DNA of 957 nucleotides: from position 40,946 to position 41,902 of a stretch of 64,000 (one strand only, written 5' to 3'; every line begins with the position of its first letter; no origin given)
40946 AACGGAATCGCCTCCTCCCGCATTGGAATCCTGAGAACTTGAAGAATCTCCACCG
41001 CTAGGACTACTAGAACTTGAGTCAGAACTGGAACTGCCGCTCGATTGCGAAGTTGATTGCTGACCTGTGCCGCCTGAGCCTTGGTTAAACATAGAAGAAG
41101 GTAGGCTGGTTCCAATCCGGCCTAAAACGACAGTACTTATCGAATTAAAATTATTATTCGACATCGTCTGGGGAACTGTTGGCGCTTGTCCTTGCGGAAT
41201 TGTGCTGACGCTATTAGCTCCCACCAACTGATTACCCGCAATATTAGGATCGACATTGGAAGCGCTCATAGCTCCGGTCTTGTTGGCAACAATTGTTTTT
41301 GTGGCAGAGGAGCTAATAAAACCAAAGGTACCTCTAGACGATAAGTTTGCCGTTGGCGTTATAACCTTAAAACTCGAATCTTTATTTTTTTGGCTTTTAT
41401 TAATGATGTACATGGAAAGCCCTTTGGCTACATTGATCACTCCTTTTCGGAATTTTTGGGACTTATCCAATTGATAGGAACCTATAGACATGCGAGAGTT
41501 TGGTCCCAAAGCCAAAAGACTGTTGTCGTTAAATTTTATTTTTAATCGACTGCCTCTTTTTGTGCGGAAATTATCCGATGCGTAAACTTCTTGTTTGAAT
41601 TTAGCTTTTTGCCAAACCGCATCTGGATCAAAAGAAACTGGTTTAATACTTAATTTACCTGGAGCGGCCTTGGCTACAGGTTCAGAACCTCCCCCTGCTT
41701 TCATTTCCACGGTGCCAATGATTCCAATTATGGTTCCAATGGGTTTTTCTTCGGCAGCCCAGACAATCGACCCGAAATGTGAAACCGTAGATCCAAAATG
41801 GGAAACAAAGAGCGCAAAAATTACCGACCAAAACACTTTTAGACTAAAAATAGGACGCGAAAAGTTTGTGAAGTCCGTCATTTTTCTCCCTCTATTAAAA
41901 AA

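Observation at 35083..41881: FecR-domain protein + tandem TpsA-like exoproteins as one operon, with no TpsB transporter gene in 64 kb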

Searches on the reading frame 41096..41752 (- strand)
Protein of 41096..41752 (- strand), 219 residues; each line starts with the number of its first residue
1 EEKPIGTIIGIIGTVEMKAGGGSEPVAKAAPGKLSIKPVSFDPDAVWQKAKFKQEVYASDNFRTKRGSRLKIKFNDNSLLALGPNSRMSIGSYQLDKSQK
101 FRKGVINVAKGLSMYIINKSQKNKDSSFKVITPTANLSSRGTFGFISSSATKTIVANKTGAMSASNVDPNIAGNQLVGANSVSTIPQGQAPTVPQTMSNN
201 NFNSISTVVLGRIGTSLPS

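Call 40: find_homologous_proteins(query=A2, max_evalue=0.001)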
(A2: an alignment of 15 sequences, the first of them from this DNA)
Query A2 (15 sequences) (219 aa, profile of the alignment): 194 proteins with E <= 0.001 among 5679 candidates; the best 120 are listed.
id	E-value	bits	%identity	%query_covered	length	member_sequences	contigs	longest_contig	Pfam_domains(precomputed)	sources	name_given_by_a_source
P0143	5.1e-97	342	48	97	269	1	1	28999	PF04773.19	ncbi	-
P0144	1.4e-96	340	50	96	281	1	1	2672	PF04773.19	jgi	jgi:hypothetical protein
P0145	2.3e-96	339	49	96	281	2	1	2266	PF04773.19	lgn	-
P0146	2.4e-96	339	50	98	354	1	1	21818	PF04773.19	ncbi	-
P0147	3.7e-96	339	48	97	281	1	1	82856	PF04773.19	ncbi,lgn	-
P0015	8.0e-96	338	54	98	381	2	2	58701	PF04773.19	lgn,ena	-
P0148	1.3e-95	337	44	95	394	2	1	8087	PF04773.19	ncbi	ncbi:MAG: hypothetical protein COV67_11570, partial [Nitrospinae bacterium CG11_big_fil_rev_8_21_14_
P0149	2.2e-95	336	51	98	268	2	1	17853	PF04773.19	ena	-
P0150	1.4e-94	334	49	98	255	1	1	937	PF04773.19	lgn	-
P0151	1.8e-94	333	50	98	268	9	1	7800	PF04773.19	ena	-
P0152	2.1e-94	333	46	98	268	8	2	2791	PF04773.19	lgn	-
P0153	2.8e-94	333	49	98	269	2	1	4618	PF04773.19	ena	-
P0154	4.0e-94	332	49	99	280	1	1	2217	PF04773.19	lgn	-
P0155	5.1e-94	332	49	98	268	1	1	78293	PF04773.19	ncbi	-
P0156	6.0e-94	332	48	98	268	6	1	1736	PF04773.19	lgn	-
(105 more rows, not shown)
